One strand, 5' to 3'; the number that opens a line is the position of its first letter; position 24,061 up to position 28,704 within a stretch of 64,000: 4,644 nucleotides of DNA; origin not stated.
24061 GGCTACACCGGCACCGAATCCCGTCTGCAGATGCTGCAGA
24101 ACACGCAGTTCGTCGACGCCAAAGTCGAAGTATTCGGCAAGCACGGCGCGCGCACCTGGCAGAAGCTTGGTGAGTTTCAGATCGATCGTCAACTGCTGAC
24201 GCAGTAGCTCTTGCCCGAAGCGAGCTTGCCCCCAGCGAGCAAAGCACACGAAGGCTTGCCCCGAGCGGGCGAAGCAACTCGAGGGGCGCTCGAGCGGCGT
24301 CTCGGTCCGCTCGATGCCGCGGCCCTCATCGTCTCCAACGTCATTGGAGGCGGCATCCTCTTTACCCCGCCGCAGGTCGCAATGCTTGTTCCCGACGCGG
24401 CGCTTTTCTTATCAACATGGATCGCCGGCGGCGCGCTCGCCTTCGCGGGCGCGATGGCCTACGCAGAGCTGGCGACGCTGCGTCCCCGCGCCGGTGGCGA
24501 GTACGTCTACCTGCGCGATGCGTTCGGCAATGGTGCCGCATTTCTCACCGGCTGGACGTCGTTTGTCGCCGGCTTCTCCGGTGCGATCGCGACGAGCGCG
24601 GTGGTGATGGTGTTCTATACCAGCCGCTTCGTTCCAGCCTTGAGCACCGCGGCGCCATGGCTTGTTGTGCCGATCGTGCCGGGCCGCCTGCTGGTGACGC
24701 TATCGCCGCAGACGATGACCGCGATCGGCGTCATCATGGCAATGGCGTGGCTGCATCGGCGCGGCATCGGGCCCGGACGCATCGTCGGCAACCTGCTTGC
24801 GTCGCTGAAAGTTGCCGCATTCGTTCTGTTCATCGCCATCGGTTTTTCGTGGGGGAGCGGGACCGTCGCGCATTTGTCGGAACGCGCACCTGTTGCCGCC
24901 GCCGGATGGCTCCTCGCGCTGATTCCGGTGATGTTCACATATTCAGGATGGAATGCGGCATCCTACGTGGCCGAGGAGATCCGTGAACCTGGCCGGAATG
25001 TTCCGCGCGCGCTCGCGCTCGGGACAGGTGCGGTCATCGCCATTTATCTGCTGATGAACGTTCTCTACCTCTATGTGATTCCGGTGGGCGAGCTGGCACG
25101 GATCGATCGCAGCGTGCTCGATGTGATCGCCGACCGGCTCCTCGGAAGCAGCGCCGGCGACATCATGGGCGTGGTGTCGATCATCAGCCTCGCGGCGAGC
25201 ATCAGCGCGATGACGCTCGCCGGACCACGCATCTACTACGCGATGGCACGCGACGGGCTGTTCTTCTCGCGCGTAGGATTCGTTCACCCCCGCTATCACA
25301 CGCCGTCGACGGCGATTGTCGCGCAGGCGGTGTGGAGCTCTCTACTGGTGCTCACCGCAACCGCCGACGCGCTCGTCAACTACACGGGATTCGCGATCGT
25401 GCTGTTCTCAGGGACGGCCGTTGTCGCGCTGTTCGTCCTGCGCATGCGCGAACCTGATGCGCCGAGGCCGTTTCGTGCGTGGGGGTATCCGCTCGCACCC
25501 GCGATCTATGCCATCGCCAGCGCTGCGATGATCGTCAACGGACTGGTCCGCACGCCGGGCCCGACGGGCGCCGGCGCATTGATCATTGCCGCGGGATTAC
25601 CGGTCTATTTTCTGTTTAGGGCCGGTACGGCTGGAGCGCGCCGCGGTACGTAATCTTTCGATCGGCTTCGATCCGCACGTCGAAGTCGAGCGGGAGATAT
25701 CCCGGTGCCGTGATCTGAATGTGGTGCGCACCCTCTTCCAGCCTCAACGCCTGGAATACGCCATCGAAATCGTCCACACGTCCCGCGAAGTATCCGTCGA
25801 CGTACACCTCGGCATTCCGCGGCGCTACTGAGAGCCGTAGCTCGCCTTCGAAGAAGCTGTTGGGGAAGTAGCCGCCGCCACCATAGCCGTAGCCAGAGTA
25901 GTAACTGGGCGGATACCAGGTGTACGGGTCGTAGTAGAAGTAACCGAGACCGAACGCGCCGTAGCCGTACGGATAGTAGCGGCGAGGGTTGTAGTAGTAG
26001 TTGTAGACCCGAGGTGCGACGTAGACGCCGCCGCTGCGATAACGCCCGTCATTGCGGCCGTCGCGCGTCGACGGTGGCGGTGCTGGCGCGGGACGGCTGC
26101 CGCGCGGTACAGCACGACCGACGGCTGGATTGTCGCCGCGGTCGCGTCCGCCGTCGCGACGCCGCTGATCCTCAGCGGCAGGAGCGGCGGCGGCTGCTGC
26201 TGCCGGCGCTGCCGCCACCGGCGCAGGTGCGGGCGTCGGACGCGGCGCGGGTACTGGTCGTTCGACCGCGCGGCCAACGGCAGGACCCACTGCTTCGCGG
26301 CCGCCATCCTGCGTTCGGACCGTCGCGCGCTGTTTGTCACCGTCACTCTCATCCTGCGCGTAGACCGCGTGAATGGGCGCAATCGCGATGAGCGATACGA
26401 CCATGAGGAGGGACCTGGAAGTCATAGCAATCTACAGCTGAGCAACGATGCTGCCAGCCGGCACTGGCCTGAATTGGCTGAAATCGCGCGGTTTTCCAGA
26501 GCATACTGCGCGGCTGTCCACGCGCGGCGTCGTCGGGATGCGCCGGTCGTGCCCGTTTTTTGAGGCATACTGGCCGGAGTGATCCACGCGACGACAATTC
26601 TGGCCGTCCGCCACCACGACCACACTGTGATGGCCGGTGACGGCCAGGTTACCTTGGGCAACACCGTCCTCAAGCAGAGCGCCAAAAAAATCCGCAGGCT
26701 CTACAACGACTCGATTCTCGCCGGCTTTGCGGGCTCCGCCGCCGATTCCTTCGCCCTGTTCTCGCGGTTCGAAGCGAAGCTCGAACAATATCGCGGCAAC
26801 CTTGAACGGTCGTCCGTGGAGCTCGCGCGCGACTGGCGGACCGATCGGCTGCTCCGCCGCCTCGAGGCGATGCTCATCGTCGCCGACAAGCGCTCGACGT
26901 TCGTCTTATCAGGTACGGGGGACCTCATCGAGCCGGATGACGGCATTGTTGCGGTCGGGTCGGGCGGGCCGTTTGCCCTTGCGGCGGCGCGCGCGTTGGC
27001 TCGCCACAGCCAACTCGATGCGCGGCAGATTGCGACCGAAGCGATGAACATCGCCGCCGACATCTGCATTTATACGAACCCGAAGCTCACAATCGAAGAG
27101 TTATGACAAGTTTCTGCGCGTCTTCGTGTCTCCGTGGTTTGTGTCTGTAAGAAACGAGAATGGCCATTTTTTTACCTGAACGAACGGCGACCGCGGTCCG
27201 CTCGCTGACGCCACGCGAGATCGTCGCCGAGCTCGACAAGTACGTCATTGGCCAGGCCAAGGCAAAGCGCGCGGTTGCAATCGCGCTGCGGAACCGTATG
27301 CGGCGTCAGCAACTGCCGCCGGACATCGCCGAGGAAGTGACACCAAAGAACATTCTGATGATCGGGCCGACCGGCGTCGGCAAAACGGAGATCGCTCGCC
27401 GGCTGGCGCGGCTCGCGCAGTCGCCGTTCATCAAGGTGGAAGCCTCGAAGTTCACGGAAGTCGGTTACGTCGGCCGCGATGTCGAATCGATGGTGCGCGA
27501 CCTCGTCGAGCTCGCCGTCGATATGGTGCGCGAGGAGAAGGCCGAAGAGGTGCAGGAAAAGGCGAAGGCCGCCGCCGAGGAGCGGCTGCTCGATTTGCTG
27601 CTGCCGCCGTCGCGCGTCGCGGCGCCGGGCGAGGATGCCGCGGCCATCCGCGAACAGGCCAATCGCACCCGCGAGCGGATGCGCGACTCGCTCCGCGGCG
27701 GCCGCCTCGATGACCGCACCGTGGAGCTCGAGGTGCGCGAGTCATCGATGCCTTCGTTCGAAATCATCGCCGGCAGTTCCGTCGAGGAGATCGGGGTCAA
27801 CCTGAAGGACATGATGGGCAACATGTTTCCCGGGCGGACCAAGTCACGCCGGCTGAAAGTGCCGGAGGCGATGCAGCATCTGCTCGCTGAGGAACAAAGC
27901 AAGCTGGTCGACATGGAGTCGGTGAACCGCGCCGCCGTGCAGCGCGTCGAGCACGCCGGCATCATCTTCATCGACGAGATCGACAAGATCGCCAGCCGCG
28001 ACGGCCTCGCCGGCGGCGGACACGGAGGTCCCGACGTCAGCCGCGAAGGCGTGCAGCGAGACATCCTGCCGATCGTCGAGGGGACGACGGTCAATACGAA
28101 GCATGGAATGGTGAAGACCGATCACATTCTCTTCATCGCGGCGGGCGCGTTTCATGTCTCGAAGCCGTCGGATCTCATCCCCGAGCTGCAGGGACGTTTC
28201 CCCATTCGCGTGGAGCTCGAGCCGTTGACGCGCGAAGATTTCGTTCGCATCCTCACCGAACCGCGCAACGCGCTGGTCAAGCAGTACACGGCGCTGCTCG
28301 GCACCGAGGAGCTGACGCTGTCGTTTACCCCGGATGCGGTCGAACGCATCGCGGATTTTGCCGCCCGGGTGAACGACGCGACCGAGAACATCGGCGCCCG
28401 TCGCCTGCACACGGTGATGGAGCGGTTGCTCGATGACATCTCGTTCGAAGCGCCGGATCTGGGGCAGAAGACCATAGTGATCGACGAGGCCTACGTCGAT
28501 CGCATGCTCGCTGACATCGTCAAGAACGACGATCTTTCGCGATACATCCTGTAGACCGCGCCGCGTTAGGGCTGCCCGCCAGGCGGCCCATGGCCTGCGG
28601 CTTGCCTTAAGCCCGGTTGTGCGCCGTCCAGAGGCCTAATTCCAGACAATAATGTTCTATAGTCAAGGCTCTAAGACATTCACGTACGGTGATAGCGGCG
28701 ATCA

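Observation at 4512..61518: Recurrent arrays of about four locus-specific tandem heptamers at gene junctions and other mutation-tolerant positions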

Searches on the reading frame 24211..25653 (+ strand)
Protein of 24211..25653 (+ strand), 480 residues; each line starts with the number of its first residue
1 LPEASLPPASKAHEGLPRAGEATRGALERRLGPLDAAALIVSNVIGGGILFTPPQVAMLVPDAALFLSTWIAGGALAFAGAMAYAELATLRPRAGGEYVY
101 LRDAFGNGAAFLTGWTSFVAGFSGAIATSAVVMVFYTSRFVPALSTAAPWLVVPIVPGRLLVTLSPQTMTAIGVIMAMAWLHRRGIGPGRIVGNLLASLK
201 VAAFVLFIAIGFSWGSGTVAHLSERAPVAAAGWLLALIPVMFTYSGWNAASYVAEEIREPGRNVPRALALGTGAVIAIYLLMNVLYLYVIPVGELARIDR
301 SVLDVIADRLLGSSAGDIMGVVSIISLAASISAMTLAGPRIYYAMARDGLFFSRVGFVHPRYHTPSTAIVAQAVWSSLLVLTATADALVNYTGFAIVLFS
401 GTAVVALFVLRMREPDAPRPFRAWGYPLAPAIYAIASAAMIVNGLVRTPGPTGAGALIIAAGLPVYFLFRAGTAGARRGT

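Call 42: search_protein_families(library=pfam, proteins=[window:24211-25653:+], max_evalue=0.00001)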
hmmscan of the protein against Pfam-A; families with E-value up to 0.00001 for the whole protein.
window:24211-25653:+ (480 aa): 2 families
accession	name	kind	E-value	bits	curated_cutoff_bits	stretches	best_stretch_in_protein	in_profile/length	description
PF13520.12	AA_permease_2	-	3.8e-58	197.9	27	1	31-460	1-420/427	Amino acid permease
PF00324.27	AA_permease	-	3.7e-24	85.7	24.6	1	41-446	7-422/470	Amino acid permease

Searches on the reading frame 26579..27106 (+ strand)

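Call 43: search_protein_families(library=pfam, proteins=[window:26579-27106:+], max_evalue=0.00001)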
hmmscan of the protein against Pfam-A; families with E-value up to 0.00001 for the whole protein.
window:26579-27106:+ (175 aa): 1 family
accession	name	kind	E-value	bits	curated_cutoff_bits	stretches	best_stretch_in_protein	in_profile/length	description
PF00227.31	Proteasome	-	5.2e-29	101.7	22.4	1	3-173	3-187/189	Proteasome subunit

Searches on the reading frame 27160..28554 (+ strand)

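Call 43: search_protein_families(library=pfam, proteins=[window:27160-28554:+], max_evalue=0.00001)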
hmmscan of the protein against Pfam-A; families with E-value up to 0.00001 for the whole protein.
window:27160-28554:+ (464 aa): 5 families
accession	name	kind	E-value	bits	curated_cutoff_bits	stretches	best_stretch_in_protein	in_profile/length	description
PF07724.20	AAA_2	-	1.3e-33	116.8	27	1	227-350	29-166/166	AAA domain (Cdc48 subfamily)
PF00004.35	AAA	-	1.1e-16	61.9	21.2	2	232-353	29-129/131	ATPase family associated with various cellular activities (AAA)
PF07728.20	AAA_5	-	2.9e-08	34.3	22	0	64-100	1-38/139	AAA domain (dynein-related subfamily)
PF13401.12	AAA_22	-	4.8e-08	33.8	27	0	62-110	5-56/130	AAA domain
PF13191.12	AAA_16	-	1.2e-06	29.5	32.6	0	60-186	22-132/167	AAA ATPase domain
